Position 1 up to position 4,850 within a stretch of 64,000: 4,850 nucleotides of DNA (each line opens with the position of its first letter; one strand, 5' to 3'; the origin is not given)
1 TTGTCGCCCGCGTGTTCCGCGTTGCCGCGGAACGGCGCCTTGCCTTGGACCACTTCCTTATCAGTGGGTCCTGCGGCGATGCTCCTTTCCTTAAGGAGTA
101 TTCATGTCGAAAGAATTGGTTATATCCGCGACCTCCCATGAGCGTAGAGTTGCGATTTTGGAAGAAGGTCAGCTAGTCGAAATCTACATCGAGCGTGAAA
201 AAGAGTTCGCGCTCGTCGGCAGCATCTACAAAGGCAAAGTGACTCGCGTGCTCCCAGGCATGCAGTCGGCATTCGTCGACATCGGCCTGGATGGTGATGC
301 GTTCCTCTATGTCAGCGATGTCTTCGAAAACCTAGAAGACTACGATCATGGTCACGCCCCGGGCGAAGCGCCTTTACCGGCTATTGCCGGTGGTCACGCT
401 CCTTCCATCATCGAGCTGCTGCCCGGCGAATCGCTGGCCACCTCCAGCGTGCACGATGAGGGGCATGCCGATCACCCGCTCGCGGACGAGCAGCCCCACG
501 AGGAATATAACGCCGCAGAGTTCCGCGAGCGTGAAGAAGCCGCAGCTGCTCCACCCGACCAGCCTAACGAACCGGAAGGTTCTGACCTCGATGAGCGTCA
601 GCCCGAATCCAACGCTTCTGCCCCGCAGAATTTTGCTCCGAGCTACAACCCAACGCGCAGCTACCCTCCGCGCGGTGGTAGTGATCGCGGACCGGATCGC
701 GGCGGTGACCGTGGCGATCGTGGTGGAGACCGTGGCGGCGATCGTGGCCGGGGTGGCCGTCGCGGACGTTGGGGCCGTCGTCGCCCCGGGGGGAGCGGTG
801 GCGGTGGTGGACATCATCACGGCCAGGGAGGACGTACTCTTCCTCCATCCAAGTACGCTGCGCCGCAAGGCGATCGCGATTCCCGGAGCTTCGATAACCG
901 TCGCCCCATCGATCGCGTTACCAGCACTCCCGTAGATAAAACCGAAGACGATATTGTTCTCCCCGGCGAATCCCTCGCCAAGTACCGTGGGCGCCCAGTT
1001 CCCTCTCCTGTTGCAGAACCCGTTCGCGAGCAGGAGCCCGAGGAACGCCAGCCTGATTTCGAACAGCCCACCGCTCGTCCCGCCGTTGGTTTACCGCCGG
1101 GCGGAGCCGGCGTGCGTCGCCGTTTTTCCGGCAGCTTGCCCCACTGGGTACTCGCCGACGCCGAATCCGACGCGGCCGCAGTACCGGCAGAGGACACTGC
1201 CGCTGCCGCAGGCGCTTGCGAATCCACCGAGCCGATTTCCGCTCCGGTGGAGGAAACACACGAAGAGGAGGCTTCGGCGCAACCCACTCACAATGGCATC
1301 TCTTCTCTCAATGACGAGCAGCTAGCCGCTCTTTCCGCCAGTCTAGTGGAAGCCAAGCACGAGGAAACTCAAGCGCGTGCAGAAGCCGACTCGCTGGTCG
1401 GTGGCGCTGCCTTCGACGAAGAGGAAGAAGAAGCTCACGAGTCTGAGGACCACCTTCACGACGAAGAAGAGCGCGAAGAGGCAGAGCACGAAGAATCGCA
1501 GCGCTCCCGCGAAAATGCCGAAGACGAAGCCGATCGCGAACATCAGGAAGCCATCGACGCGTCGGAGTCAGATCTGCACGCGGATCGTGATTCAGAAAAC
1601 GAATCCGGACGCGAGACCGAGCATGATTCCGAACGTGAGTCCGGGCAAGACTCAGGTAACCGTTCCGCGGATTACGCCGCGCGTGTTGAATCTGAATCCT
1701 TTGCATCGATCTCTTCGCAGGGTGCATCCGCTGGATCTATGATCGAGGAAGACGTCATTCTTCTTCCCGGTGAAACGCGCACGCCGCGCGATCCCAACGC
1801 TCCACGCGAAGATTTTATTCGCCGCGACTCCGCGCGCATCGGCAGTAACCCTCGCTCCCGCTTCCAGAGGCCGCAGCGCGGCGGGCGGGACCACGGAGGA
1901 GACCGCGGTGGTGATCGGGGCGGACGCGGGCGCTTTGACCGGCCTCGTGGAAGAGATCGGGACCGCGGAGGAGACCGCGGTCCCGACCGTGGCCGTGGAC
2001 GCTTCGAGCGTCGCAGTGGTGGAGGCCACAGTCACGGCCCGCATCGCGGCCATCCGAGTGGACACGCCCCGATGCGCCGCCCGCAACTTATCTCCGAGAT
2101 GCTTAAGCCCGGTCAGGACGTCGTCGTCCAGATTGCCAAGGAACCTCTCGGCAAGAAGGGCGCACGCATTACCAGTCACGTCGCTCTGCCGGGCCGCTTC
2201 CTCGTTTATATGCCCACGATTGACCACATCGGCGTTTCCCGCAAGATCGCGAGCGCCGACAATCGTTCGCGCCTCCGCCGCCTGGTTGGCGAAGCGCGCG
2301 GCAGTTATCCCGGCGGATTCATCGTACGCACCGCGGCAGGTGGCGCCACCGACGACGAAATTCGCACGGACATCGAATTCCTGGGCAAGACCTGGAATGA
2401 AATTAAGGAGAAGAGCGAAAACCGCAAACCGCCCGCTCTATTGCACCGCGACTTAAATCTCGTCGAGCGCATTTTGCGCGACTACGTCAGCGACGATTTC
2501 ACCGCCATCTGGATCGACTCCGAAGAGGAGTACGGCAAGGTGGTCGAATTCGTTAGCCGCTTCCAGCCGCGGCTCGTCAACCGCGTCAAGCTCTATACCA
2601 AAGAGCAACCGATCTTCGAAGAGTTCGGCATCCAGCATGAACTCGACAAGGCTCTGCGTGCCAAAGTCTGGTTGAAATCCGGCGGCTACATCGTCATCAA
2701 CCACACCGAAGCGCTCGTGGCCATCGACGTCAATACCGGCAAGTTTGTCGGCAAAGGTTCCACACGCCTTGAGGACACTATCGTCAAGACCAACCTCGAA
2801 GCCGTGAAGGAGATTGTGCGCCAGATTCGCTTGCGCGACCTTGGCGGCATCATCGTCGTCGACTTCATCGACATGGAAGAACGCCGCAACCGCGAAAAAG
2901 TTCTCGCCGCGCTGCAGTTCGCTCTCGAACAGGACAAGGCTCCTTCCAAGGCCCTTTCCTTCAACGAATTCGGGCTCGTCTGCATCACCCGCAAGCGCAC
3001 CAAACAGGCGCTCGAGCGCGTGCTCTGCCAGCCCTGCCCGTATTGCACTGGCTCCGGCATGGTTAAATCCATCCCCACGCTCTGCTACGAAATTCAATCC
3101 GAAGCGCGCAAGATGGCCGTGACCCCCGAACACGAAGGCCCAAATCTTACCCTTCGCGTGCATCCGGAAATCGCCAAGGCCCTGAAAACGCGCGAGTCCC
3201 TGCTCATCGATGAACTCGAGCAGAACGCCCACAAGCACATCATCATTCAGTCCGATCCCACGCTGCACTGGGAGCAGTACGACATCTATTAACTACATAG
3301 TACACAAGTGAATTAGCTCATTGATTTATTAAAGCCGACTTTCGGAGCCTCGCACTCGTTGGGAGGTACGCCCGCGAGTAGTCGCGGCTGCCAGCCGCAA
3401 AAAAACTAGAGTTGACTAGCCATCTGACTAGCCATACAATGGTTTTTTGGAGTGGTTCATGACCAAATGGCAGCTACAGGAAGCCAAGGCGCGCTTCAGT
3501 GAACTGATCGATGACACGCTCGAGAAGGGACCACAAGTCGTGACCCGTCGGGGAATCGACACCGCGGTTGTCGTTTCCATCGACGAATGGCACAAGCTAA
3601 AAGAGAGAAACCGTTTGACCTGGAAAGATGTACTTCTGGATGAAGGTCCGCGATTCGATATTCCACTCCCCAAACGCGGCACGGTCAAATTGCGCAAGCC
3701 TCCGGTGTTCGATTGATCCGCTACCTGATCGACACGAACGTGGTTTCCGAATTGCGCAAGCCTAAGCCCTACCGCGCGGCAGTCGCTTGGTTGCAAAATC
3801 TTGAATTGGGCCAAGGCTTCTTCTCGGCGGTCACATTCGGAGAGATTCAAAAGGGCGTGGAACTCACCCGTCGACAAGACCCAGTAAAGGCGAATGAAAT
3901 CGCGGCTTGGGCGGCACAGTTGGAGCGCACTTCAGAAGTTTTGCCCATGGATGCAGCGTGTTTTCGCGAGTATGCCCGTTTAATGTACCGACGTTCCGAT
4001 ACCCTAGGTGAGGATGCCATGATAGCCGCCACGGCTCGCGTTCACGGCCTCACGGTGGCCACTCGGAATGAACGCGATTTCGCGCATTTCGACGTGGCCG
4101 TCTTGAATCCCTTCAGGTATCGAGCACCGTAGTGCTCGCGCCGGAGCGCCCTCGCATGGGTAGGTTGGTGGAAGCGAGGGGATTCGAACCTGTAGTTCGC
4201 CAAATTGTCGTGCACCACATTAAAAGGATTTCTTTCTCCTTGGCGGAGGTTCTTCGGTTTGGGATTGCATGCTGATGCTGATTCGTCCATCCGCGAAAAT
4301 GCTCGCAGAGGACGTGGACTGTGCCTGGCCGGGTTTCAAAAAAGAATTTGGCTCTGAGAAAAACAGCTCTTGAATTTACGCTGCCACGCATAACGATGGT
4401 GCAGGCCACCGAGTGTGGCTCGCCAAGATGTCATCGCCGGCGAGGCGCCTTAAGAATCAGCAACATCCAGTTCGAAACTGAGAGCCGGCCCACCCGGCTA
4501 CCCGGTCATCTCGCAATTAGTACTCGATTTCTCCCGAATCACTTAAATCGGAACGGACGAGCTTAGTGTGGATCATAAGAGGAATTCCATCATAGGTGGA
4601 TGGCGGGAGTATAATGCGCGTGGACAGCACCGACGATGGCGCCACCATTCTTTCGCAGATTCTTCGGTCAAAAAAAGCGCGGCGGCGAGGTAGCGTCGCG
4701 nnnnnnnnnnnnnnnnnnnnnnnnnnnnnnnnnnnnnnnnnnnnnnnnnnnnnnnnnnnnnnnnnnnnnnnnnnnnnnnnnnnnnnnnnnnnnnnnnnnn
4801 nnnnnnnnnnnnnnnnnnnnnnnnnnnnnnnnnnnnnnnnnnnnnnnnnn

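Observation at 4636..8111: Candidate signal-activated two-gene system: CARF-sigma54 activator driving ARPP-1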

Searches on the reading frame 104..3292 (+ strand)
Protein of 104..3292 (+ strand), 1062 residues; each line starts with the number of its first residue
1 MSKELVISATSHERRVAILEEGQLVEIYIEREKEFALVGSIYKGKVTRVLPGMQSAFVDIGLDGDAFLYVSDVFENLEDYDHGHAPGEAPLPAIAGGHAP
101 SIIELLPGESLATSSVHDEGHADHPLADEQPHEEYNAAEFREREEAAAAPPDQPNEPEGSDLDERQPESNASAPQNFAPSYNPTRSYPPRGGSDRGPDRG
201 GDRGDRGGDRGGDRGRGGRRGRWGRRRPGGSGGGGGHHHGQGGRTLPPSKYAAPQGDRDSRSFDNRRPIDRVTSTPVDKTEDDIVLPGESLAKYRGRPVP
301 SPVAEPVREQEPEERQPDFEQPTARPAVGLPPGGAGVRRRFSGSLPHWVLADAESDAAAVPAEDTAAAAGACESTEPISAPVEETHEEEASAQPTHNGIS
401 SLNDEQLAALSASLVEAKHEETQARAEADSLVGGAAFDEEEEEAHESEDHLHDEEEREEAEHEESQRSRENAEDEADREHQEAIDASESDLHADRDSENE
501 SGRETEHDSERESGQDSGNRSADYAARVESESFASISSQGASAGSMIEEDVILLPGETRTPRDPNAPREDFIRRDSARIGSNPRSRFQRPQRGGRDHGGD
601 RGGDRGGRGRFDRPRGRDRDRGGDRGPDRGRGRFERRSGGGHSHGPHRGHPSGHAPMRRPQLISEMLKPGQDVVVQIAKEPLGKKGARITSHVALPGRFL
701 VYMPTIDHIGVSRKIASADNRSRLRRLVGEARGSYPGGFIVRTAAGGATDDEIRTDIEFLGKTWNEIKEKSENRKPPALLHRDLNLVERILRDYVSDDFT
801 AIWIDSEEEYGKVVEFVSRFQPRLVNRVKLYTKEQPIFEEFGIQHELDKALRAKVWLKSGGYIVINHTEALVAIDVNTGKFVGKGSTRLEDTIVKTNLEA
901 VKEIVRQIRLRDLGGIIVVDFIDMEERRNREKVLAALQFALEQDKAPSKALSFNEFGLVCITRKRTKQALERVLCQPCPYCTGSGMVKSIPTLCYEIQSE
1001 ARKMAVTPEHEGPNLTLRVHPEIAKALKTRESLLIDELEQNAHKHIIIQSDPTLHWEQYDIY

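Call 7: search_protein_families(library=pfam, proteins=[window:104-3292:+], max_evalue=0.01)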
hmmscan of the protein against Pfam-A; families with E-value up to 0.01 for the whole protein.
window:104-3292:+ (1062 aa): 2 families
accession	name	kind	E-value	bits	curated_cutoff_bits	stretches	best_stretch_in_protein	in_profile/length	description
PF10150.14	RNase_E_G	-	7.2e-101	337.6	25.5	1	695-966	2-270/270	Ribonuclease E/G family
PF20833.2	RNase_E_G_Thio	-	1.4e-05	25.6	26.8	1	977-1061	1-83/86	RNase E/G, Thioredoxin-like domain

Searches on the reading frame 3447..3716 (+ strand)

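Call 7: search_protein_families(library=pfam, proteins=[window:3447-3716:+], max_evalue=0.01)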
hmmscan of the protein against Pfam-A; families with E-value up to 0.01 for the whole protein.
window:3447-3716:+ (89 aa): 1 family
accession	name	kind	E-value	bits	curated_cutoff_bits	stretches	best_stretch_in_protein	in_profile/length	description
PF02604.26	PhdYeFM_antitox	-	2.8e-15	56.3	29.8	1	5-57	1-52/74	Antitoxin Phd_YefM, type II toxin-antitoxin system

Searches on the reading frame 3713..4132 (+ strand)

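Call 7: search_protein_families(library=pfam, proteins=[window:3713-4132:+], max_evalue=0.01)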
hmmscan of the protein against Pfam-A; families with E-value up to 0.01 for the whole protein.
window:3713-4132:+ (139 aa): 1 family
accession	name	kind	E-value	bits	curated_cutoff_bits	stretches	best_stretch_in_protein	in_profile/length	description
PF01850.27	PIN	-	3.2e-16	60.5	23.6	1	4-127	1-118/120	PIN domain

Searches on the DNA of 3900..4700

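Call 53: search_rna_families(source=window, start=3900, end=4700, threshold=evalue, max_evalue=1, show_alignments=2)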
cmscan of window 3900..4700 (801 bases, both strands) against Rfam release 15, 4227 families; matches with E-value up to 1: 0.
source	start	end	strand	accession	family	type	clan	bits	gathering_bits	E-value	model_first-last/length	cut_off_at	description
